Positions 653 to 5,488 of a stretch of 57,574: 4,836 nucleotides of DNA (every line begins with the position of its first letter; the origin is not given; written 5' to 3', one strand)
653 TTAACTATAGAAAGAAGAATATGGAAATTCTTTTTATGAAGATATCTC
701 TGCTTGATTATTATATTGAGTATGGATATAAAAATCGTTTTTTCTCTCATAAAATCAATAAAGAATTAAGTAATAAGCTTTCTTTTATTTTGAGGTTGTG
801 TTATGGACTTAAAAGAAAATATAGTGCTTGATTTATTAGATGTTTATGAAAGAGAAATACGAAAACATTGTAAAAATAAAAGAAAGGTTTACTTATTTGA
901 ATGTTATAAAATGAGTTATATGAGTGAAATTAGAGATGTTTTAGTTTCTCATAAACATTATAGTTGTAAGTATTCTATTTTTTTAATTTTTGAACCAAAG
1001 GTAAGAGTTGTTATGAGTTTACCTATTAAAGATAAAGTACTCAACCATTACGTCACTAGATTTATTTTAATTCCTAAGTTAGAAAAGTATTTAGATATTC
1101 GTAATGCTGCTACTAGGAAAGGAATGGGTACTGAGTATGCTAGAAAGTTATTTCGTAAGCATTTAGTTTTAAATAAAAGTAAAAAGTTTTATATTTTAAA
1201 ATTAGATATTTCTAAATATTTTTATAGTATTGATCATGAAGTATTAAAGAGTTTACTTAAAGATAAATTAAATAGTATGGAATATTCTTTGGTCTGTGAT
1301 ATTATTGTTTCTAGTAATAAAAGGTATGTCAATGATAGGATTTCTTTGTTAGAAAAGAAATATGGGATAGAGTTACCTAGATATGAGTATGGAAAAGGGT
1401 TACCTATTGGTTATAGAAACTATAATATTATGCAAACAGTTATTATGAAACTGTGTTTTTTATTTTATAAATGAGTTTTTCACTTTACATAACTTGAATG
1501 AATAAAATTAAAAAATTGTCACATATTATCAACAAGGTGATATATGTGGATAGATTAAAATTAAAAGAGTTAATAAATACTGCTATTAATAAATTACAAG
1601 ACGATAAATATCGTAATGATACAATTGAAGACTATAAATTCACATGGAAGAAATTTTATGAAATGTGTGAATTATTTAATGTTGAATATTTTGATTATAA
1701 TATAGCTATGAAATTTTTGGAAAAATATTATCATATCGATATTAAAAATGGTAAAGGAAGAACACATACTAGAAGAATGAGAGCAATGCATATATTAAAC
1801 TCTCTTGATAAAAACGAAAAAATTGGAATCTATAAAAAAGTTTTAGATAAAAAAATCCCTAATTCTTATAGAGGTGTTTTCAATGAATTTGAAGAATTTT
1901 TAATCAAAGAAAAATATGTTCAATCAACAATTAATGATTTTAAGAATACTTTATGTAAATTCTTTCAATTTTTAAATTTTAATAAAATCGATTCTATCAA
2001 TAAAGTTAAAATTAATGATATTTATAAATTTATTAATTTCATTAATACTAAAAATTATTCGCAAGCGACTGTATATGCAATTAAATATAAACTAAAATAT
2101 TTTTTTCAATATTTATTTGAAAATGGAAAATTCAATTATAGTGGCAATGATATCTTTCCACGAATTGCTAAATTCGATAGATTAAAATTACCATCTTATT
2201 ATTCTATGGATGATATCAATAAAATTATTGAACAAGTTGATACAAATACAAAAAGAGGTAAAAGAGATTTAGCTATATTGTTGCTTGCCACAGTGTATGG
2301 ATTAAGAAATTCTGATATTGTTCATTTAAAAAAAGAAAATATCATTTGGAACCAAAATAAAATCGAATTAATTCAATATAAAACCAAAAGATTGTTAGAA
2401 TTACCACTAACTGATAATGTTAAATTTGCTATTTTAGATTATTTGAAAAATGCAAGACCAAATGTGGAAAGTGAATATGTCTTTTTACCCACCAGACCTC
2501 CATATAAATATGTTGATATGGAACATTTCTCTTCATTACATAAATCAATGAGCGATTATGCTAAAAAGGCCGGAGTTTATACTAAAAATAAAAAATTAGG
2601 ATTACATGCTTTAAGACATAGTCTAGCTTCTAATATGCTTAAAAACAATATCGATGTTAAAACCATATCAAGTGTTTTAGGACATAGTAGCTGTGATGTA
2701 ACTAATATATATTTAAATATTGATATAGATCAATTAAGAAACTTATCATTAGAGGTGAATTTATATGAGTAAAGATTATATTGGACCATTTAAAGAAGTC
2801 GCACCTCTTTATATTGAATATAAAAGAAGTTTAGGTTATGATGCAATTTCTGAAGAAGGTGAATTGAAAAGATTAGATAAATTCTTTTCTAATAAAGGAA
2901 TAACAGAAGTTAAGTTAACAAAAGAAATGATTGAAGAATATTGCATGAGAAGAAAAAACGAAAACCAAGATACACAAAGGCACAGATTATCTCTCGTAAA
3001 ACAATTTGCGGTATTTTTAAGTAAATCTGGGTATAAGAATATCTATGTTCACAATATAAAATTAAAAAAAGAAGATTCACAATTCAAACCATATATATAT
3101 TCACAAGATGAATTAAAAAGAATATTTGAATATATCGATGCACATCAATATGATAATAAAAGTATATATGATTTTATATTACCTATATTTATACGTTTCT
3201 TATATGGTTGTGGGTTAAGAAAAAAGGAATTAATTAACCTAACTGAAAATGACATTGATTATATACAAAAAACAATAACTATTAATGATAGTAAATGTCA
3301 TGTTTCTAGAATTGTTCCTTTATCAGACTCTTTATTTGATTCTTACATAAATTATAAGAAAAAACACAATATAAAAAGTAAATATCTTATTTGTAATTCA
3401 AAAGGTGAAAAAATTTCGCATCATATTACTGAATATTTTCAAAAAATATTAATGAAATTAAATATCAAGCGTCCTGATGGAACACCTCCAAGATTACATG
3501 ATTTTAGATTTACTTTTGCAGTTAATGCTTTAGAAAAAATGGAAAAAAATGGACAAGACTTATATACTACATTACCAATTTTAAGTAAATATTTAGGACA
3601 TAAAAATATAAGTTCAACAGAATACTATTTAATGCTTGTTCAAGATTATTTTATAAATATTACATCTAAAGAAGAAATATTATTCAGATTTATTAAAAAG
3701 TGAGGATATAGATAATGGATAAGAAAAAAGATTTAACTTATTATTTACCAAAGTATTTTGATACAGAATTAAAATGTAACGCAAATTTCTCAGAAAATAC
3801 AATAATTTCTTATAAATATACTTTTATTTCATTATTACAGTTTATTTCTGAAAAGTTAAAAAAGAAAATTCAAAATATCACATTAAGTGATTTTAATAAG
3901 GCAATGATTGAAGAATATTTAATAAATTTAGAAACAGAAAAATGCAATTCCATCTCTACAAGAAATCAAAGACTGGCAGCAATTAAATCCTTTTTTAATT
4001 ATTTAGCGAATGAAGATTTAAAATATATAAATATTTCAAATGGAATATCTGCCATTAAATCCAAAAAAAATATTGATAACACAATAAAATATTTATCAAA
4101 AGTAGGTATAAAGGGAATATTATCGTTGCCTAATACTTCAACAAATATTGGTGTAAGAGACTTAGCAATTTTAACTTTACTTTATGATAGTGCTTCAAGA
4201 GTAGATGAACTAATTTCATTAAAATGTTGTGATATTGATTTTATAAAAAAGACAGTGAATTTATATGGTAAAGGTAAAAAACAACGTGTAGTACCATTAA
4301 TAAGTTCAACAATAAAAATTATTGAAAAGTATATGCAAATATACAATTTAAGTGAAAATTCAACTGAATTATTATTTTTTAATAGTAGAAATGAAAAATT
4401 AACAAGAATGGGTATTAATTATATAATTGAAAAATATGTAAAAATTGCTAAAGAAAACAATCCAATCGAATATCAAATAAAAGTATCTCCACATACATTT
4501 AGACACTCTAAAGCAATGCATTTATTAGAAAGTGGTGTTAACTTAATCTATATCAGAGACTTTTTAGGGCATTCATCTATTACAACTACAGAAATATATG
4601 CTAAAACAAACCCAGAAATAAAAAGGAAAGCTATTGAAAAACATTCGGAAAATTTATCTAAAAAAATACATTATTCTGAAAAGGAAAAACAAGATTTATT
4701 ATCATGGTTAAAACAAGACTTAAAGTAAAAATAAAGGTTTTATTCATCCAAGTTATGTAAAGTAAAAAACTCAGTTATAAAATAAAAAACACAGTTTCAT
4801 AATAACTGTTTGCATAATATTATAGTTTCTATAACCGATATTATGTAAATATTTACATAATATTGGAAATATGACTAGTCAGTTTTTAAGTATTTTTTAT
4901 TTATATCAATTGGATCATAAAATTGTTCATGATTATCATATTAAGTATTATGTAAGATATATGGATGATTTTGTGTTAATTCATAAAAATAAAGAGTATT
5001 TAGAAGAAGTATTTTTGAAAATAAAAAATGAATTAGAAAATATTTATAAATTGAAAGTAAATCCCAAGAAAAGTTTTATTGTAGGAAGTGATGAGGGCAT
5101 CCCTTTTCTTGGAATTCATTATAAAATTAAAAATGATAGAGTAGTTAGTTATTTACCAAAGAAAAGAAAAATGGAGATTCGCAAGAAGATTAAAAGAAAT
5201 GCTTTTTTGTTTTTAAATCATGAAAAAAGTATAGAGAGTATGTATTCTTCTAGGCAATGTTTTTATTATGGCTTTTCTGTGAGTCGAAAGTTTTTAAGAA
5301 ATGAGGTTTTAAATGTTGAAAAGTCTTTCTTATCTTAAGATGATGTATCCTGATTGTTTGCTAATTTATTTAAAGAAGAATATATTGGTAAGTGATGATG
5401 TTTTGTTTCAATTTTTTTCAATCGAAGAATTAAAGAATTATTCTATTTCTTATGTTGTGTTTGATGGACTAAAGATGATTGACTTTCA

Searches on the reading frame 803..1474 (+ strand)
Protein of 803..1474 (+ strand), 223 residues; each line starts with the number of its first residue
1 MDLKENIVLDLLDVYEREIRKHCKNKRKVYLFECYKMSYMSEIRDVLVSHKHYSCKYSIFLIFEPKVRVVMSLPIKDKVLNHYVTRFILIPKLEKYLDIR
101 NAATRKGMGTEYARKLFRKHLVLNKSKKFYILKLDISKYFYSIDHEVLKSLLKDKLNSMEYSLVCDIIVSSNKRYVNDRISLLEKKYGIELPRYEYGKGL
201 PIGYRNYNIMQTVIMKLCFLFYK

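Call 10: search_protein_families(library=pfam, proteins=[window:803-1471:+], max_evalue=0.01)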
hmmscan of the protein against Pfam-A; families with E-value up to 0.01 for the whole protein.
window:803-1471:+ (223 aa): 1 family
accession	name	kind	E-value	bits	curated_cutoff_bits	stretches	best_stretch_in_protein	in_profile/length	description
PF00078.32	RVT_1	-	0.0013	18.9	29.6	1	66-152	8-91/205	Reverse transcriptase (RNA-dependent DNA polymerase)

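Call 34: find_encoding_contigs(protein=window:803-1474:+, flank=6000, max_places=10)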
Protein window:803-1474:+ (223 aa): 20 contigs read that carry it; 8 places shown.
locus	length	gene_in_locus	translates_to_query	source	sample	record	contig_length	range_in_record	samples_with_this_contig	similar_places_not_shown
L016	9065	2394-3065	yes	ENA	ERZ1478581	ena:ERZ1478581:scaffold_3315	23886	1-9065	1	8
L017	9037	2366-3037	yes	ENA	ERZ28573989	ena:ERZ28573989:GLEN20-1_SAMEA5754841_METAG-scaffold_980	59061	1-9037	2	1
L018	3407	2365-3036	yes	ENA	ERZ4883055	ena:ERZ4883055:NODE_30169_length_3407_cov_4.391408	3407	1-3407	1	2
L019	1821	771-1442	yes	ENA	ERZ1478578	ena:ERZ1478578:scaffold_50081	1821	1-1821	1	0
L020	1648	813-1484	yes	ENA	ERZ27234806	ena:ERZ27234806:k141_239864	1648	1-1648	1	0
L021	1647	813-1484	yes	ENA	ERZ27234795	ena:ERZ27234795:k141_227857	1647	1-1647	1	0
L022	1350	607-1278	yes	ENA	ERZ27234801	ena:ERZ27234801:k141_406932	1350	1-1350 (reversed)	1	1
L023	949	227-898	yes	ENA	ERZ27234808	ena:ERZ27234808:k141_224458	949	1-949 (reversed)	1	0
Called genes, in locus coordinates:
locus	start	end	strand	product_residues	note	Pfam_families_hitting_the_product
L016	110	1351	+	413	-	-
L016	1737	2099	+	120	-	-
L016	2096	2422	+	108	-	-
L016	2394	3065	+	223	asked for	-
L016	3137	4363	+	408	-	PF02899:Phage_int_SAM_1 (weak), PF00589:Phage_integrase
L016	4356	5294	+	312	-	PF22823:MrpR_C_cat (faint), PF00589:Phage_integrase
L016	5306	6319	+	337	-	PF02899:Phage_int_SAM_1, PF13495:Phage_int_SAM_4 (weak), PF00589:Phage_integrase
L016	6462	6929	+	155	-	PF00078:RVT_1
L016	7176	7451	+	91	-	-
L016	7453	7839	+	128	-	-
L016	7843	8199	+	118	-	-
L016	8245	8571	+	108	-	PF12647:RNHCP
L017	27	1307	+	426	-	-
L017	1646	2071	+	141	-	-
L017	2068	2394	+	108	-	-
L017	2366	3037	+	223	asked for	-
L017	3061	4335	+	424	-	PF02899:Phage_int_SAM_1 (weak), PF00589:Phage_integrase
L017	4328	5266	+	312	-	PF22823:MrpR_C_cat (faint), PF00589:Phage_integrase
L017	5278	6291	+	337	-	PF02899:Phage_int_SAM_1, PF13495:Phage_int_SAM_4 (weak), PF00589:Phage_integrase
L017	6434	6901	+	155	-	PF00078:RVT_1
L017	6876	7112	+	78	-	-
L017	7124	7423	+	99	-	-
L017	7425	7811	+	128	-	-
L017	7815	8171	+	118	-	-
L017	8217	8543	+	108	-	PF12647:RNHCP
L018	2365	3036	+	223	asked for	-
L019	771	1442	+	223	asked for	-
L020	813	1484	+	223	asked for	-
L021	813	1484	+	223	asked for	-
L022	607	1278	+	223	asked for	-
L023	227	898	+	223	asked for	-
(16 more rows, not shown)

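Call 44: search_protein_families(library=pfam, proteins=[L017:27-1304:+], max_evalue=10)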
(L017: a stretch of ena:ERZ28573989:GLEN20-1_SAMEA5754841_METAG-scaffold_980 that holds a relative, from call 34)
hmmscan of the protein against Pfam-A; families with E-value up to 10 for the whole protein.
L017:27-1304:+ (426 aa): 4 families
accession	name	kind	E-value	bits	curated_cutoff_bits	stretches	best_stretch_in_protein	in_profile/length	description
PF24800.1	DUF7702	-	0.077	12.7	27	1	34-75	175-215/244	Domain of unknown function (DUF7702)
PF13786.12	DUF4179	-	0.16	12.8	30.1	1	33-120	3-76/94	Domain of unknown function (DUF4179)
PF19789.6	DUF6273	-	0.39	11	23.5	1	358-406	123-171/172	Domain of unknown function (DUF6273)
PF14200.12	RicinB_lectin_2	-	1.1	10.5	25.6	1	91-118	60-86/89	Ricin-type beta-trefoil lectin domain-like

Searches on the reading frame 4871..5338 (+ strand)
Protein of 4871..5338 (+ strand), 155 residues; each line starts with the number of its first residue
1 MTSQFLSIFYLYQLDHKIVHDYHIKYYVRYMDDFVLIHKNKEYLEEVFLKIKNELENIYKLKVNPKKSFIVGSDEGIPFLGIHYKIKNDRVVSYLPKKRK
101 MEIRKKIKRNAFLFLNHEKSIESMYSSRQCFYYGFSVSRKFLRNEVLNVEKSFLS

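Call 10: search_protein_families(library=pfam, proteins=[window:4871-5335:+], max_evalue=0.01)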
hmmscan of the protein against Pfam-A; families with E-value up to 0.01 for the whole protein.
window:4871-5335:+ (155 aa): 1 family
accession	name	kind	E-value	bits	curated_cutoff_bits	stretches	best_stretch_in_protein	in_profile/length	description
PF00078.32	RVT_1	-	8.2e-10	39.2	29.6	1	4-83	127-204/205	Reverse transcriptase (RNA-dependent DNA polymerase)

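Call 35: find_encoding_contigs(protein=window:4871-5338:+, flank=6000, max_places=10)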
Protein window:4871-5338:+ (155 aa): 23 contigs read that carry it; 10 places shown.
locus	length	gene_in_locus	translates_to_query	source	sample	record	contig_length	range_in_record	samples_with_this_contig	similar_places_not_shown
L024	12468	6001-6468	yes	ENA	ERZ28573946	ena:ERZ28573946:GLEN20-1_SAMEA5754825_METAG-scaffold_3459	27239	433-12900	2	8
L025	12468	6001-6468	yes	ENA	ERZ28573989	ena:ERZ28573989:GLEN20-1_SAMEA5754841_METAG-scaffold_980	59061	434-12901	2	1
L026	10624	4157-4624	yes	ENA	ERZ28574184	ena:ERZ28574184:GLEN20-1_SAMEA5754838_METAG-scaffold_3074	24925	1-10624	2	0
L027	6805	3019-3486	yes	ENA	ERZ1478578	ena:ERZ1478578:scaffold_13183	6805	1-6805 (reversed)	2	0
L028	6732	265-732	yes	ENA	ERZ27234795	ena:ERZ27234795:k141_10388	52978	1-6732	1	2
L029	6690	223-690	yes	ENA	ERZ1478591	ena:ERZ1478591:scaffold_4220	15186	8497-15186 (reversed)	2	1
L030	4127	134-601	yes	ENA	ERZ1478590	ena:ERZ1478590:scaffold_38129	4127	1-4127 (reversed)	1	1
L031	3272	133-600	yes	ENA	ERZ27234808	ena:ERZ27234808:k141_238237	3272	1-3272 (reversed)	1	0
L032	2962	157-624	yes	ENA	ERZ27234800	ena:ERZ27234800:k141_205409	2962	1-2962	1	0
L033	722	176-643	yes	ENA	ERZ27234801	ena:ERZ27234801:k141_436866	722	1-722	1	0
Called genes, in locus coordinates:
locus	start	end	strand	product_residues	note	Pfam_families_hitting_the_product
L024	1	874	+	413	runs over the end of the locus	-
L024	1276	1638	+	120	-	-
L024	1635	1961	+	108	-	-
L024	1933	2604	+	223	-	-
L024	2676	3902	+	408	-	PF02899:Phage_int_SAM_1 (weak), PF00589:Phage_integrase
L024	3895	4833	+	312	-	PF22823:MrpR_C_cat (faint), PF00589:Phage_integrase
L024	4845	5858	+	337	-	PF02899:Phage_int_SAM_1, PF13495:Phage_int_SAM_4 (weak), PF00589:Phage_integrase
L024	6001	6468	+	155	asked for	PF00078:RVT_1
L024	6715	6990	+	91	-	-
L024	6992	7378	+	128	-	-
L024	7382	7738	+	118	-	-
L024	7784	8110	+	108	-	PF12647:RNHCP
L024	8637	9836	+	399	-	PF13173:AAA_14, PF13635:DUF4143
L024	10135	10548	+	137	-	PF00164:Ribosom_S12_S23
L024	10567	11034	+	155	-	PF00177:Ribosomal_S7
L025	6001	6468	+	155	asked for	PF00078:RVT_1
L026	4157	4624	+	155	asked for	PF00078:RVT_1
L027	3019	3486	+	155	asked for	PF00078:RVT_1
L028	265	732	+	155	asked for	PF00078:RVT_1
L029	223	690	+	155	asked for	PF00078:RVT_1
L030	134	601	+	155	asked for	PF00078:RVT_1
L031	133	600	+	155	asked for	PF00078:RVT_1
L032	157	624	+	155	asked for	PF00078:RVT_1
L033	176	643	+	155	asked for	PF00078:RVT_1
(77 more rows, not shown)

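Call 102: list_cluster_members(proteins=[P0006, window:4871-5335:+, window:803-1471:+])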
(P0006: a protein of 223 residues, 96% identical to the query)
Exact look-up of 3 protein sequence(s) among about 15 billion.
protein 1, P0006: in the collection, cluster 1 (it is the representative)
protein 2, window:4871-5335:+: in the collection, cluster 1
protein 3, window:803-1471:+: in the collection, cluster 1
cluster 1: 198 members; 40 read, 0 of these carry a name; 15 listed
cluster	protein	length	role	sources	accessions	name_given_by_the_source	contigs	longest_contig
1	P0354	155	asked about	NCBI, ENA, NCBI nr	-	-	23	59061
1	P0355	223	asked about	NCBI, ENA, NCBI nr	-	-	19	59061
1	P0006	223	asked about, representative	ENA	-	-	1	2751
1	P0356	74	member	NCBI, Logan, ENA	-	-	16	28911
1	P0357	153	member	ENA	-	-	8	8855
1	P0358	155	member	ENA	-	-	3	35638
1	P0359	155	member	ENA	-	-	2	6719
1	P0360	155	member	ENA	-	-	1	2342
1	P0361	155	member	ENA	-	-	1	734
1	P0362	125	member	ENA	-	-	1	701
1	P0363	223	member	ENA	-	-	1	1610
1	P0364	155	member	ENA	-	-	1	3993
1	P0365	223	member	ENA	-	-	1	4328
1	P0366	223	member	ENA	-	-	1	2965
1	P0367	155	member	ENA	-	-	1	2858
